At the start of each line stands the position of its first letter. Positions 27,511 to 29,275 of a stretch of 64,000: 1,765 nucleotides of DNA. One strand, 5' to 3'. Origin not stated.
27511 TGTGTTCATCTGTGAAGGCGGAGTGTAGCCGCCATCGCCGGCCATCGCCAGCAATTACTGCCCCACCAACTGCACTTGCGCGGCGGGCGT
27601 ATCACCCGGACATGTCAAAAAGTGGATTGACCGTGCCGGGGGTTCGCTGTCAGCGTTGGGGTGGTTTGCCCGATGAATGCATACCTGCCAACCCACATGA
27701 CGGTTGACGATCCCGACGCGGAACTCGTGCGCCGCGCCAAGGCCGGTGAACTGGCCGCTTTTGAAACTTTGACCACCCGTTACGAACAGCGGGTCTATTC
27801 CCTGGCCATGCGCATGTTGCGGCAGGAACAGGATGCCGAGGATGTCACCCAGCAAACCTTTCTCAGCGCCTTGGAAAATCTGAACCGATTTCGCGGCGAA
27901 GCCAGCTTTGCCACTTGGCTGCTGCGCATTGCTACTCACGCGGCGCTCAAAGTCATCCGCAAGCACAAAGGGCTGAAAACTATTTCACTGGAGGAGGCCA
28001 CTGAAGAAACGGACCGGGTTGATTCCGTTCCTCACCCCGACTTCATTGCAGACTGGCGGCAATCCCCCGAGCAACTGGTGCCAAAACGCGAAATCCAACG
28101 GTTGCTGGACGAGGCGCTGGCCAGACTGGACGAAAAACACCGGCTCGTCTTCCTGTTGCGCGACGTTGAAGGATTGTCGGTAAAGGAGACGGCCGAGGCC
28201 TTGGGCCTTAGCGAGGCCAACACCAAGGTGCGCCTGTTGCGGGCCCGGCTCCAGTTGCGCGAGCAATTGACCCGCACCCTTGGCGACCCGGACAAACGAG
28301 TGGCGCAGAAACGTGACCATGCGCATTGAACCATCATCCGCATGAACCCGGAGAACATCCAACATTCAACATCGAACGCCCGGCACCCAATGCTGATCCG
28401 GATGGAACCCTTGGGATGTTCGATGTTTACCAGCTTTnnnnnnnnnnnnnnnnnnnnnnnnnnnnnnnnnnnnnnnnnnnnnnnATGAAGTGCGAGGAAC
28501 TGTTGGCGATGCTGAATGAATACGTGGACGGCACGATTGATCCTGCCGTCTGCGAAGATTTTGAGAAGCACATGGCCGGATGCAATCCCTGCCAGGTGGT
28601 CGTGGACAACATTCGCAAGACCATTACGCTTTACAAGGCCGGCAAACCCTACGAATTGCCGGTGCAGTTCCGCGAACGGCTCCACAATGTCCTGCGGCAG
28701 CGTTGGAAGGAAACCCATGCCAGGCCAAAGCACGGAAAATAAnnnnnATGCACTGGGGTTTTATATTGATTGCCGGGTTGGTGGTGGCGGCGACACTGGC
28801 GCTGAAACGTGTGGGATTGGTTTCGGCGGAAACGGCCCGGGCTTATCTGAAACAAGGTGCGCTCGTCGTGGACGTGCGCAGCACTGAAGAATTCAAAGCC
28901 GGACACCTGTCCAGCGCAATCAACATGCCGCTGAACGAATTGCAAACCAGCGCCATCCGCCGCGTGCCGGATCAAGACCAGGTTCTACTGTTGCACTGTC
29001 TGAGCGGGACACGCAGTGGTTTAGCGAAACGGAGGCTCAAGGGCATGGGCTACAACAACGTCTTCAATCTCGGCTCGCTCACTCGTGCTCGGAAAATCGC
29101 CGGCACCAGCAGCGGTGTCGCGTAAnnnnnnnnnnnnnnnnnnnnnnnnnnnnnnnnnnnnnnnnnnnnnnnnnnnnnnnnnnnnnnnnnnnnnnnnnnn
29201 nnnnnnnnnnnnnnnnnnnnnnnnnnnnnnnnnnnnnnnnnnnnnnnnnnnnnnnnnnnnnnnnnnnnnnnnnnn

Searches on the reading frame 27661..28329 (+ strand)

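Call 25: search_protein_families(library=pfam, max_evalue=0.01, proteins=[window:27661-28329:+])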
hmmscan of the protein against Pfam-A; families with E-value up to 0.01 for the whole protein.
window:27661-28329:+ (222 aa): 7 families
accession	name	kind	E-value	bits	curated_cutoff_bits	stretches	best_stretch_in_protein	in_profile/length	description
PF04542.20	Sigma70_r2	-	1.7e-18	66.6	24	1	39-103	3-69/71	Sigma-70 region 2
PF08281.18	Sigma70_r4_2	-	3.9e-15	55.7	25.7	1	147-199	2-54/54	Sigma-70, region 4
PF04545.22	Sigma70_r4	-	5.4e-10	39.1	24.1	1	152-201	1-50/50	Sigma-70, region 4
PF07638.17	Sigma70_ECF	-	7.5e-06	26.4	21.1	1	21-203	6-183/185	ECF sigma factor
PF22233.2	PhyR_sigma-like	-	0.00022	21.4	27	1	153-190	1-38/50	Response regulator PhyR, sigma-like domain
PF12645.13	HTH_16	-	0.00092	19.7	22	1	21-77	2-64/65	Helix-turn-helix domain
PF13384.12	HTH_23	-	0.0029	17.8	24.6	0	154-185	2-31/50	Homeodomain-like domain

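Call 44: search_protein_families(library=ncbifam, max_evalue=0.00001, proteins=[window:27661-28329:+])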
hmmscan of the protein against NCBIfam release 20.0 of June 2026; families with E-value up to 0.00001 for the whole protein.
window:27661-28329:+ (222 aa): 85 families (the best 25 are shown)
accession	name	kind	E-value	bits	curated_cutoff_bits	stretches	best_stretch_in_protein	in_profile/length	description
NF008888.0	PRK11922.1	equivalog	5.8e-52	176.6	204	1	12-209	10-202/231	RNA polymerase sigma factor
NF007223.0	PRK09641.1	equivalog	8.4e-36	123.6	209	1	20-204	6-185/187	RNA polymerase sigma factor SigW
TIGR02937.1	sigma70-ECF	superfamily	2.2e-34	118.5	42.9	1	33-203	2-165/165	sigma-70 family RNA polymerase sigma factor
NF007225.0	PRK09643.1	equivalog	7.5e-33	113.9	190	1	16-214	11-193/204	RNA polymerase sigma factor SigM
NF009166.1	PRK12513.1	equivalog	1.4e-32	113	206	1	16-205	6-188/193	RNA polymerase sigma factor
TIGR02939.1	RpoE_Sigma70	equivalog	1.4e-30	106.8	236.15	1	17-203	5-186/190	RNA polymerase sigma factor RpoE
TIGR02948.1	SigW_bacill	equivalog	5.5e-30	104.8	243.1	1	20-204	6-185/187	RNA polymerase sigma factor SigW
NF004113.0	PRK05602.1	equivalog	1.3e-29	103.3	208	1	13-207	26-205/211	RNA polymerase sigma factor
TIGR02985.1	Sig70_bacteroi1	subfamily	3.6e-28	98.8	126.4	1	33-203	2-162/162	RNA polymerase sigma-70 factor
NF006089.0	PRK08241.1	subfamily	4.4e-28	98.3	240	1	19-206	9-207/343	RNA polymerase subunit sigma-70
NF009171.0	PRK12518.1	equivalog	3.2e-27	95.6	208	1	13-204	8-185/191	RNA polymerase sigma factor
NF009168.0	PRK12515.1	subfamily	1.6e-26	93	236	1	18-205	8-181/189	RNA polymerase sigma factor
TIGR02950.1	SigM_subfam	subfamily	1.8e-26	92.9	147.95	1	35-202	3-157/159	RNA polymerase sigma factor, SigM family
NF007216.0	PRK09638.1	equivalog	2e-26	92.9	194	1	19-204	5-175/180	RNA polymerase sigma factor SigY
TIGR02984.1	Sig-70_plancto1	subfamily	1.5e-25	89.8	183.75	1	26-203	1-188/189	RNA polymerase sigma-70 factor, Planctomycetaceae-specific subfamily 1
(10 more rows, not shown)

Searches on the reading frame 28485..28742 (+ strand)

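Call 25: search_protein_families(library=pfam, max_evalue=0.01, proteins=[window:28485-28742:+])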
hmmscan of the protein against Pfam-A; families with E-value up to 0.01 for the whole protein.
window:28485-28742:+ (85 aa): 1 family
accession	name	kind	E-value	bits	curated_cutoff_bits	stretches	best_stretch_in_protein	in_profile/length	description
PF13490.11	zf-HC2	-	7.1e-10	39.2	22.2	1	3-37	1-35/35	Putative zinc-finger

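Call 44: search_protein_families(library=ncbifam, max_evalue=0.00001, proteins=[window:28485-28742:+])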
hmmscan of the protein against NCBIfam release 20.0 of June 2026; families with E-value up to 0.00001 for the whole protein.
window:28485-28742:+ (85 aa): 1 family
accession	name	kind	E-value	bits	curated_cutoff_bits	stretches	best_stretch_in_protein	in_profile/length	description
TIGR03988.1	antisig_RsrA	equivalog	3.1e-08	33.6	62.5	1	2-72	1-72/77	mycothiol system anti-sigma-R factor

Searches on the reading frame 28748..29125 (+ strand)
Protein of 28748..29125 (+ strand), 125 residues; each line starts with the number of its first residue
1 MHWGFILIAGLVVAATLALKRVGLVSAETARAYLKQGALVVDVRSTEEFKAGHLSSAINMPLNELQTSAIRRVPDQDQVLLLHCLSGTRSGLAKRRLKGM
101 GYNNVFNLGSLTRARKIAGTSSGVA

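Call 25: search_protein_families(library=pfam, max_evalue=0.01, proteins=[window:28748-29125:+])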
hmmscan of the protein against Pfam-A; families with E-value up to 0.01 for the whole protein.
window:28748-29125:+ (125 aa): 1 family
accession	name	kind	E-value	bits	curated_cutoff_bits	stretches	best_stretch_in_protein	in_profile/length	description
PF00581.25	Rhodanese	-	1.2e-13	51.8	22.2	1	27-108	2-92/102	Rhodanese-like domain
